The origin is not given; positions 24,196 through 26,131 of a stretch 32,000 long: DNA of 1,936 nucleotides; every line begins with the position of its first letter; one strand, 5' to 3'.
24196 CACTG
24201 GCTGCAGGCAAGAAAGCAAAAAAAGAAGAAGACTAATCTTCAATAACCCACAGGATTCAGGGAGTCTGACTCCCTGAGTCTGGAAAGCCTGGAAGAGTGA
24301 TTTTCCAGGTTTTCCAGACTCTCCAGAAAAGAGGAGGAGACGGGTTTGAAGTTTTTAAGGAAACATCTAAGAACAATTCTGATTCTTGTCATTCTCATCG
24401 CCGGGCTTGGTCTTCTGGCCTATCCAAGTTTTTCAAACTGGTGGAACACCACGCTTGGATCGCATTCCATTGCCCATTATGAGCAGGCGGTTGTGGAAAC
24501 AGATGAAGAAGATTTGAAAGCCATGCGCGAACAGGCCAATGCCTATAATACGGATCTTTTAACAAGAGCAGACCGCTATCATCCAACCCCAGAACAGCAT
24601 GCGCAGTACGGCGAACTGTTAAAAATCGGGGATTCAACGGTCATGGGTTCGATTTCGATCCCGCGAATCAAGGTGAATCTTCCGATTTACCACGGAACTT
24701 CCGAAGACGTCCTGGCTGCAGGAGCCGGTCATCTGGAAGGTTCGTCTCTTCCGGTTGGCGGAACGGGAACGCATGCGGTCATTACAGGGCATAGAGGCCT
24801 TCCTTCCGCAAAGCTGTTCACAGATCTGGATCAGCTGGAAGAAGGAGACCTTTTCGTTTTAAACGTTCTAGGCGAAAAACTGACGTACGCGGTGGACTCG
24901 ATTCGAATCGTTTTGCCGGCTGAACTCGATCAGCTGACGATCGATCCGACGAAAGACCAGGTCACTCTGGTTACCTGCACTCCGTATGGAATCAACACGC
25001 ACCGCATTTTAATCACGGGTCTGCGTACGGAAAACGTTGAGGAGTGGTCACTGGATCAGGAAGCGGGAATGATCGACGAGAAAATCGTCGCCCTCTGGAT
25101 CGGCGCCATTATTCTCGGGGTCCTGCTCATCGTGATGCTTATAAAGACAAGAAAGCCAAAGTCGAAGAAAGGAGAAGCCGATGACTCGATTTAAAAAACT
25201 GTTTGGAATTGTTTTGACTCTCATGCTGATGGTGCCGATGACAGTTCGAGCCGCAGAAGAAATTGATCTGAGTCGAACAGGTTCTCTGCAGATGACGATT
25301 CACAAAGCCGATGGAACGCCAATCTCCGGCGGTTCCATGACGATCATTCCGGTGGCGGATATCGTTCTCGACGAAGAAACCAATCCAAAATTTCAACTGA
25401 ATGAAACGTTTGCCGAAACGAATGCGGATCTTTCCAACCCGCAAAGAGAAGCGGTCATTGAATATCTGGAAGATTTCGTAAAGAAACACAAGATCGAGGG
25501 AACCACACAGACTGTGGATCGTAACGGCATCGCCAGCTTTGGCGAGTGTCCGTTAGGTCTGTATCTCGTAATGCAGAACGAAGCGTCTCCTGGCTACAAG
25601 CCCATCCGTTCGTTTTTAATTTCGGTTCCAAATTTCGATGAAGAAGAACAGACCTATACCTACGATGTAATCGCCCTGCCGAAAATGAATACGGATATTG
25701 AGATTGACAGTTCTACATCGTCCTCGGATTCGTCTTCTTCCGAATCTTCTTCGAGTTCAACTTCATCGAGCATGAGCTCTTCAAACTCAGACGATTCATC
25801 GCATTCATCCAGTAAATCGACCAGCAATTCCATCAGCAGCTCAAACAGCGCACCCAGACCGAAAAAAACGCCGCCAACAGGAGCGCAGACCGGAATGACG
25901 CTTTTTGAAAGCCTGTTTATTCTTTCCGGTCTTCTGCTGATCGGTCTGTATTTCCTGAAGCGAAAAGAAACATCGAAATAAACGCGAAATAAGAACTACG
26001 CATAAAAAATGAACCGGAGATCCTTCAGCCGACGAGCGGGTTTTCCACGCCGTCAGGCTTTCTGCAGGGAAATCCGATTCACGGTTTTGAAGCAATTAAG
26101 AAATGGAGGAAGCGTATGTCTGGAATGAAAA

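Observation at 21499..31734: Self-contained sortase-pilus locus with FCT/PI-2-like gene order and no regulator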

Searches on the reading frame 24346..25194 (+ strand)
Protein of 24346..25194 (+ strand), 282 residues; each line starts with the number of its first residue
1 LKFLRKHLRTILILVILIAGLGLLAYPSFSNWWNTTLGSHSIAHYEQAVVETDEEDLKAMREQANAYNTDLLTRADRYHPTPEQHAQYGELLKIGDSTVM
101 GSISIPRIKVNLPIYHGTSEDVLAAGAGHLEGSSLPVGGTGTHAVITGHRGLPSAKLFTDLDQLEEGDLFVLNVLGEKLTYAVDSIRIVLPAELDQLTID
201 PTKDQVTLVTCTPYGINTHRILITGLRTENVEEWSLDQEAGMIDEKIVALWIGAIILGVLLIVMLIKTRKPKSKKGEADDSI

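Call 3: search_protein_families(library=pfam, proteins=[window:24346-25194:+], max_evalue=0.01)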
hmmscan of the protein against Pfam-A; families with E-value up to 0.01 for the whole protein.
window:24346-25194:+ (282 aa): 1 family
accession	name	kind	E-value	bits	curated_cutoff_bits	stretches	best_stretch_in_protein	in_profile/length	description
PF04203.18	Sortase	-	9.5e-27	93.7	26.6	1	103-225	1-122/125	Sortase domain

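Call 4: search_protein_families(library=ncbifam, proteins=[window:24346-25194:+], max_evalue=0.01)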
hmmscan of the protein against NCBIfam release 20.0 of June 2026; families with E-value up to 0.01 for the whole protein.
window:24346-25194:+ (282 aa): 6 families
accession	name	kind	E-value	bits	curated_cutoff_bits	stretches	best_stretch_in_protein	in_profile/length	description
NF033745.1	class_C_sortase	subfamily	1.6e-80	270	160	1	14-227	2-220/220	class C sortase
TIGR01076.1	sortase_fam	subfamily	4.6e-49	165.7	39.35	1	101-231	1-131/136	sortase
NF058671.1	sortase_SrtD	exception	1e-22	80.8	140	1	14-214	3-171/187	class D sortase, LPxTATN-specific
NF033747.1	class_E_sortase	subfamily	4.8e-20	72.3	160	1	15-227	7-205/211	class E sortase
NF033746.1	class_D_sortase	subfamily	1.8e-19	69.9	165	1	98-214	8-117/135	class D sortase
TIGR03784.1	marine_sortase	equivalog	2.6e-12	46.7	158.25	1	95-215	46-160/174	class GN sortase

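Call 12: find_related_loci(query=window:24346-25194:+, collection=genome_contigs, flank=10000)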
Query window:24346-25194:+ (282 aa) in genome_contigs; peptide patterns used: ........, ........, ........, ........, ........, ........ (x = any residue, [..] = any of these).
526 stretches matched a pattern; 414 encode a relative of the query (tblastn E <= 1e-3); the best 80 are kept; 80 distinct loci.
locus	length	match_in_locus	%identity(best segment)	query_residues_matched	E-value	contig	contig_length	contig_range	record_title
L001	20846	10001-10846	79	1-282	5e-155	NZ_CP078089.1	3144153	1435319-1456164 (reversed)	Allobaculum mucilyticum strain 128 chromosome, complete genome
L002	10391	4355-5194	56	1-280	2e-109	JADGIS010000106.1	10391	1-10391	Erysipelotrichaceae bacterium RD49 NODE_106_length_10391_cov_67.124123, whole genome shotgun sequence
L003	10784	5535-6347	58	1-271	3e-106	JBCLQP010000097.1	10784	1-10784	Erysipelotrichaceae bacterium 51-3 voucher GPTB0111 scaffold97, whole genome shotgun sequence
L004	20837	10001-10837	53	2-279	2e-92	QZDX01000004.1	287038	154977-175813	Bacterium 1XD21-13 strain 1XD21-13 Scaffold4_1, whole genome shotgun sequence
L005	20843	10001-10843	49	2-278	4e-86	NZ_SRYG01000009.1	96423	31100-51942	Dubosiella muris strain NM09_H32 NODE_9_length_96423_cov_1322.990920, whole genome shotgun sequence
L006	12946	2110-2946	53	2-279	1e-85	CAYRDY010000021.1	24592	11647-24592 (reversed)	MAG TPA_asm: uncultured Catenibacillus sp. isolate SRP314395_co1_31 genome assembly, contig: NODE_1664_length_24592_cov_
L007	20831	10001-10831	51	1-275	3e-84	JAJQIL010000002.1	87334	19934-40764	MAG: Lachnospiraceae bacterium isolate U.9_8 NODE_36_length_87334_cov_18.918720, whole genome shotgun sequence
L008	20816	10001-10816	51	2-272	1e-83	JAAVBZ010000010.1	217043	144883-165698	MAG: Lachnospiraceae bacterium isolate Mgla_MAG_25-bin_14 c_000000003202, whole genome shotgun sequence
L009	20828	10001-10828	49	4-275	2e-83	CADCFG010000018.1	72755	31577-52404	MAG: uncultured Clostridiales bacterium isolate RUG14601 genome assembly, contig: RUG14601_asm_18, whole genome shotgun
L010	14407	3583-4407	48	4-275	2e-82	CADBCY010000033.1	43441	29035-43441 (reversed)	MAG: uncultured Clostridiales bacterium isolate RUG13861 genome assembly, contig: RUG13861_asm_33, whole genome shotgun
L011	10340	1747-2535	51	4-270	1e-82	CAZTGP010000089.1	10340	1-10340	MAG TPA_asm: uncultured Roseburia sp. isolate SRP192927_co8_41 genome assembly, contig: NODE_6247_length_10340_cov_23.47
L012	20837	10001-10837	50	2-279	5e-82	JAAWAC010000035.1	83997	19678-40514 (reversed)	MAG: Lachnospiraceae bacterium isolate ABMPRH_277_0 k141_953343, whole genome shotgun sequence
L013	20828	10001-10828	49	4-275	4e-82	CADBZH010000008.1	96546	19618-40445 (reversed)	MAG: uncultured Clostridiales bacterium isolate RUG14431 genome assembly, contig: RUG14431_asm_8, whole genome shotgun s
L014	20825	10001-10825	49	4-275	7e-82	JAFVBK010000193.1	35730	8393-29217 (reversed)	MAG: Clostridia bacterium isolate RGIG5017 Roe_deer_Rumen-5__c349337, whole genome shotgun sequence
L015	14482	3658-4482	49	4-275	1e-81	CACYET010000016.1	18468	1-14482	MAG: uncultured Clostridiales bacterium isolate RUG11878 genome assembly, contig: RUG11878_asm_16, whole genome shotgun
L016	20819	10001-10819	47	3-272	1e-81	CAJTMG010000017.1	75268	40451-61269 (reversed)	MAG TPA_asm: uncultured Oscillibacter sp. isolate MGBC104027 genome assembly, contig: MGBC104027.17, whole genome shotgu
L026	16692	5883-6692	47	4-272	5e-79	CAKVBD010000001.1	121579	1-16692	MAG: uncultured Bulleidia sp. isolate REFINED_METABAT215_TOP10_CONTIGS_1500_ASSEMBLY_K77_MERGED__Hadza_MoBio_C-REDO_E_2_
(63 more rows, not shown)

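Call 41: search_protein_families(library=pfam, proteins=[L001:533-4414:-, L001:4830-5177:+, L001:5450-6754:+, L001:17569-18024:+, L001:18233-18748:+, L001:18302-20728:-], max_evalue=0.01)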
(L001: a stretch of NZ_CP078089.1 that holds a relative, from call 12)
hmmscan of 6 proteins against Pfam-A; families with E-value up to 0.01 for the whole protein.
L001:533-4414:- (1293 aa): 0 families

L001:4830-5177:+ (115 aa): 0 families

L001:5450-6754:+ (434 aa): 1 family
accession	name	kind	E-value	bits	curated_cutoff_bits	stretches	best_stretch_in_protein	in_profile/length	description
PF01609.27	DDE_Tnp_1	-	1e-25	91.1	23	1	111-362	3-200/200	Transposase DDE domain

L001:17569-18024:+ (151 aa): 0 families

L001:18233-18748:+ (171 aa): 0 families

L001:18302-20728:- (808 aa): 3 families
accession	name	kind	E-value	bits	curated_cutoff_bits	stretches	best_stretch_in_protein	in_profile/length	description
PF00754.31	F5_F8_type_C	-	9.1e-14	52.1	28.2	1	454-578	9-127/127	F5/8 type C domain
PF22633.2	F5_F8_type_C_2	-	1.6e-06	29.1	27.8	1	464-547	2-81/91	NedA-like, galactose-binding domain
PF13385.13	Laminin_G_3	-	0.0098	16.5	27.6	1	330-423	54-150/151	Concanavalin A-like lectin/glucanases superfamily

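Call 81: search_protein_families(library=ncbifam, proteins=[L016:11827-12498:+, L026:7597-8229:+, L009:10606-11568:+], max_evalue=0.0001)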
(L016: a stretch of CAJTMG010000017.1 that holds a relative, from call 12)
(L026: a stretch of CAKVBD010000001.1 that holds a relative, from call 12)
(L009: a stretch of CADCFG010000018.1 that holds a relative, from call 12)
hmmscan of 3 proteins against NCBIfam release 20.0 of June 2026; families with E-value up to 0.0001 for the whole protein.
L016:11827-12498:+ (223 aa): 7 families
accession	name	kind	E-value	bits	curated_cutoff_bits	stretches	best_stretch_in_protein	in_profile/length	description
NF033745.1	class_C_sortase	subfamily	5.4e-13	49.2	160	1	85-204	78-205/220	class C sortase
TIGR01076.1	sortase_fam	subfamily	2.3e-10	40.4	39.35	1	102-204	1-112/136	sortase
TIGR03784.1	marine_sortase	equivalog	4.3e-08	33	158.25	1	105-203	55-156/174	class GN sortase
NF058671.1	sortase_SrtD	exception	8.7e-08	32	140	1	38-203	6-168/187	class D sortase, LPxTATN-specific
NF033747.1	class_E_sortase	subfamily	4.6e-06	26.6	160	1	27-217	4-205/211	class E sortase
NF033746.1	class_D_sortase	subfamily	1e-05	25.4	165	1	100-203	9-114/135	class D sortase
NF033748.1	class_F_sortase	subfamily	9.3e-05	22.1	166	0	148-188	74-114/155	class F sortase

L026:7597-8229:+ (210 aa): 6 families
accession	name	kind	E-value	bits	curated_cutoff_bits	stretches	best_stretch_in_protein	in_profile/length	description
NF033745.1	class_C_sortase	subfamily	1.3e-15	57.7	160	1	40-195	41-206/220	class C sortase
TIGR01076.1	sortase_fam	subfamily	1.8e-14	53.7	39.35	1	92-195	1-113/136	sortase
NF033747.1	class_E_sortase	subfamily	1e-12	48.3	160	1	18-179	4-166/211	class E sortase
NF058671.1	sortase_SrtD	exception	9e-12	45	140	1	20-193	3-168/187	class D sortase, LPxTATN-specific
TIGR03784.1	marine_sortase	equivalog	9.2e-09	35.2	158.25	1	93-193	53-156/174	class GN sortase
NF033746.1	class_D_sortase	subfamily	2.2e-07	30.7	165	1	89-193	8-114/135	class D sortase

L009:10606-11568:+ (320 aa): 2 families
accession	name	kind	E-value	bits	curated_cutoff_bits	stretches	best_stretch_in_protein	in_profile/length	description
TIGR02227.1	sigpep_I_bact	equivalog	6.4e-26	91.2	47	1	112-308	3-161/162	signal peptidase I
NF008114.0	PRK10861.1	equivalog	6.8e-07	28.9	277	0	265-306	263-301/324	signal peptidase I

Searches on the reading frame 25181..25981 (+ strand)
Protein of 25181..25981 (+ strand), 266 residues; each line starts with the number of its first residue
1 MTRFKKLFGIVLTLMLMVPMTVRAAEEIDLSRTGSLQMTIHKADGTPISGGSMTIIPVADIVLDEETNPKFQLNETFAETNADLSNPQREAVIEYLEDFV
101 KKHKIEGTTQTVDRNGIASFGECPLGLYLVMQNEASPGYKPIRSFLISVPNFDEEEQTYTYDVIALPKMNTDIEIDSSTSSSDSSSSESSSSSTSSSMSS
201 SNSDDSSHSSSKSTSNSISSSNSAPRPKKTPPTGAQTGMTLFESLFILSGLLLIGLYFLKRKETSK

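Call 3: search_protein_families(library=pfam, proteins=[window:25181-25981:+], max_evalue=0.01)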
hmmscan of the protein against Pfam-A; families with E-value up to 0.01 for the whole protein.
window:25181-25981:+ (266 aa): 2 families
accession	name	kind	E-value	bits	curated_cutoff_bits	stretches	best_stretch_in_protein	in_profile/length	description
PF09073.15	BUD22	-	0.0034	17.2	37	1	174-229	222-270/435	BUD22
PF03666.18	NPR3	-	0.0055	16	27.5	1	178-248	59-131/456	Nitrogen Permease regulator of amino acid transport activity 3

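Call 4: search_protein_families(library=ncbifam, proteins=[window:25181-25981:+], max_evalue=0.01)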
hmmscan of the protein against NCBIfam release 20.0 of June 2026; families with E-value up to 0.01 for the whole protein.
window:25181-25981:+ (266 aa): 2 families
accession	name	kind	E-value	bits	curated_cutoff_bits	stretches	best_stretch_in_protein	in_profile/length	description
NF033902.0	iso_D2_wall_anc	subfamily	1.5e-13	50.4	95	1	33-181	52-219/540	SpaH/EbpB family LPXTG-anchored major pilin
TIGR03656.1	IsdC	equivalog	0.0023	17.8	155.85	1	192-256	147-212/219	heme uptake protein IsdC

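Call 18: search_solved_structures(query=window:25181-25981:+, max_evalue=1, show_alignments=2)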
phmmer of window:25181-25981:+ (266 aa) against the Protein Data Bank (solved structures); distinct sequences matched with E-value up to 1: 3.
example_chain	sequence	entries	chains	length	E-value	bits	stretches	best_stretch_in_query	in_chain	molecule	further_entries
4hss_A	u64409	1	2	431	2.8e-08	37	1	23-188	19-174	Putative fimbrial subunit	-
7woi_A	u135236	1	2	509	0.00017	24.6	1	107-190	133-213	Spa2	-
6hiv_BK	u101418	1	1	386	0.061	16.3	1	176-233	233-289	mL77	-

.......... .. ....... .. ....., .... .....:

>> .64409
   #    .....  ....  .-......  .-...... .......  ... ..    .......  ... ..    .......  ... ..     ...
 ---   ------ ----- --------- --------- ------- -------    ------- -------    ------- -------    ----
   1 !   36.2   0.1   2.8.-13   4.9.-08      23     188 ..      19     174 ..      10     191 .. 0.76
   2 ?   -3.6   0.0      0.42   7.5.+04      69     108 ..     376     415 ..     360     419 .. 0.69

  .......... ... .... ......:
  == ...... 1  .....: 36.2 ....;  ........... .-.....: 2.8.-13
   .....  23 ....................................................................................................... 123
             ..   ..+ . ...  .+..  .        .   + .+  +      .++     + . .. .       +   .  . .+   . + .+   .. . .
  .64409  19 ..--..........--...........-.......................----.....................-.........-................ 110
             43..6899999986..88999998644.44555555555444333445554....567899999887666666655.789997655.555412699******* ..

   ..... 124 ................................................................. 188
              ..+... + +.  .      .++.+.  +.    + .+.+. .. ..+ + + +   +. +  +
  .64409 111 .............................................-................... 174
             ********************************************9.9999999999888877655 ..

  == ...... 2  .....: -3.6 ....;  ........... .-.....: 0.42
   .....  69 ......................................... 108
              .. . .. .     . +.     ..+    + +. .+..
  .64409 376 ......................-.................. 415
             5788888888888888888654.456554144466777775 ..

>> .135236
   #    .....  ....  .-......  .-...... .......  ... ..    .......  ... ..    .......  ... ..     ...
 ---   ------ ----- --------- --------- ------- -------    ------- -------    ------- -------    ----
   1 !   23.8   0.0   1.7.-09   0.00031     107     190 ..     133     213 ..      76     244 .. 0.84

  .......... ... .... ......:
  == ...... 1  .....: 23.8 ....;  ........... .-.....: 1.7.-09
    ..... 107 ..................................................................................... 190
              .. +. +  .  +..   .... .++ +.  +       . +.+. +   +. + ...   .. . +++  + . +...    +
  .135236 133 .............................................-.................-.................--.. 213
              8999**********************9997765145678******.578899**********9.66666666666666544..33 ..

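Call 31: find_homologous_proteins(query=window:25181-25981:+, max_evalue=0.001)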
Query window:25181-25981:+ (266 aa): 19 proteins with E <= 0.001 among 4915 candidates.
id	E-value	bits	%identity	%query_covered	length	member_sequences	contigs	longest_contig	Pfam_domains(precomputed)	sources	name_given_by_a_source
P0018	3.9e-163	559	100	100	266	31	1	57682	-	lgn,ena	-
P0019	5.7e-94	332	61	100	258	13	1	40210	-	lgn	-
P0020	2.7e-63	232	48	100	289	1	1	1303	-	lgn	-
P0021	5.8e-38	149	47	64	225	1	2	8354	-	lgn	-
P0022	9.7e-37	145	45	63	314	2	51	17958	-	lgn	-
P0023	7.5e-33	132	45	63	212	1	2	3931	-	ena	-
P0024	2.7e-26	111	41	56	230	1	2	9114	-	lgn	-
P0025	5.1e-26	110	40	59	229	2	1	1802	-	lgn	-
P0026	1.2e-21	96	36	64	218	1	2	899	-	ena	-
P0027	3.6e-19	87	36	57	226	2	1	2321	-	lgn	-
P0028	8.5e-19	86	37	58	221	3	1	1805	-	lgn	-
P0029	3.4e-18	84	37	57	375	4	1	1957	PF12892.14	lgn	-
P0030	4.1e-17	81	37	61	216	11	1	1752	-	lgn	-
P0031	5.2e-15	74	34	56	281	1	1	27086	PF17802.8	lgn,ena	-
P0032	5.9e-15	74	34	56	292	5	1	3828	PF17802.8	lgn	-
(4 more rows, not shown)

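Call 42: predict_structure(alignment_id=A2)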
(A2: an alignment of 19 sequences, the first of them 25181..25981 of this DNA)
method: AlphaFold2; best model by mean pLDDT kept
length: 266 residues; sequences in the alignment: 19
mean_pLDDT: 71.8   pTM: 0.56
mean pLDDT of the five models: 71.8, 71.3, 71.0, 70.1, 70.0
residues with pLDDT >= 90: 74; 70-90: 94; 50-70: 34; < 50: 64
segments of 3 or more residues with pLDDT < 50: 179-239
pLDDT, mean of each block of 10 residues (from residue 1): 73 70 63 87 87 95 82 93 87 94 95 94 93 90 89 76 62 54 39 35 39 37 39 45 72 81 64
secondary structure, 60 per line:
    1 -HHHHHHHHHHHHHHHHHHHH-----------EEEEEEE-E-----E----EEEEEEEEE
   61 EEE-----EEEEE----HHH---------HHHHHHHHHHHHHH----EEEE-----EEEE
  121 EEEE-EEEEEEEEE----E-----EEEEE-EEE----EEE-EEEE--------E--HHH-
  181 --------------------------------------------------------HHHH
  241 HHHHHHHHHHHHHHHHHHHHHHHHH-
elements in order: H2-21 E33-39 E52-63 E69-73 H90-103 E108-111 E117-124 E126-134 E145-149 E151-153 E158-160 E162-165 H237-265

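Call 46: fold_search(model_id=the predicted structure, library=pdb)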
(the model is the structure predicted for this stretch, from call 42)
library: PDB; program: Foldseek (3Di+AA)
matches with E <= 10: 905; with E <= 0.001: 81
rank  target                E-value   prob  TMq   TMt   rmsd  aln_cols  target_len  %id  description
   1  4hss_B                3.8e-09  1.00  0.37  0.26   4.3       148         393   24  Structure of the Full-Length Major Pilin SpaD from Corynebacterium diphtheriae (released 2013-11-13)
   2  5xcb                  8.1e-09  1.00  0.38  0.34   4.9       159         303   18  X-ray structure of domains D1 and D2 of Clostridium perfringens pili protein CppA (released 2018-02-28)
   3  6ixy_A                2.9e-08  1.00  0.36  0.23   5.4       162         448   20  X-ray structure of major pilin from C. perfringens SM101 (released 2019-08-14)
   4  4hss_A                3.3e-08  1.00  0.37  0.24   4.1       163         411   23  Structure of the Full-Length Major Pilin SpaD from Corynebacterium diphtheriae (released 2013-11-13)
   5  6ixy_B                4.8e-08  1.00  0.37  0.23   5.0       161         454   21  X-ray structure of major pilin from C. perfringens SM101 (released 2019-08-14)
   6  3uxf                  6.2e-08  1.00  0.33  0.20   6.1       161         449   20  Structure of the fimbrial protein FimP from Actonomyces oris (released 2012-11-28)
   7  5xcc_A                1.0e-07  1.00  0.39  0.24   4.2       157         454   18  X-ray structure of Clostridium perfringens pili protein CppA (released 2018-02-28)
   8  7woi_A                1.7e-07  1.00  0.32  0.21   7.9       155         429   22  Structure of the shaft pilin Spa2 from Corynebacterium glutamicum (released 2023-01-25)
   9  8wb8                  1.0e-06  1.00  0.33  0.22   7.4       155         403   20  Crystal Structure of the shaft pilin LrpA from Ligilactobacillus ruminis - orthorhombic form (released 2024-07-10)
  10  4uzg                  1.1e-06  1.00  0.29  0.28   8.5       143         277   12  Crystal structure of group B streptococcus pilus 2b backbone protein SAK_1440 (released 2015-05-13)
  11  5z24_B                4.3e-06  1.00  0.37  0.24   4.2       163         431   14  Crystal structure of shaft pilin spaD from Lactobacillus rhamnosus GG - K365A mutant (released 2018-06-20)
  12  5yu5_B                5.5e-06  1.00  0.37  0.23   4.2       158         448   14  Crystal structure of shaft pilin spaD from Lactobacillus rhamnosus GG (released 2018-06-20)
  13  8w5b                  5.9e-06  1.00  0.31  0.21   7.6       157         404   21  Crystal Structure of the shaft pilin LrpA from Ligilactobacillus ruminis (released 2024-07-10)
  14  3rkp_B                6.7e-06  1.00  0.25  0.19   7.0       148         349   13  Crystal structure of BcpA*(D312A), the major pilin subunit of Bacillus cereus (released 2012-05-30)
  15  3rkp_A                7.1e-06  1.00  0.25  0.19   7.4       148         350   12  Crystal structure of BcpA*(D312A), the major pilin subunit of Bacillus cereus (released 2012-05-30)
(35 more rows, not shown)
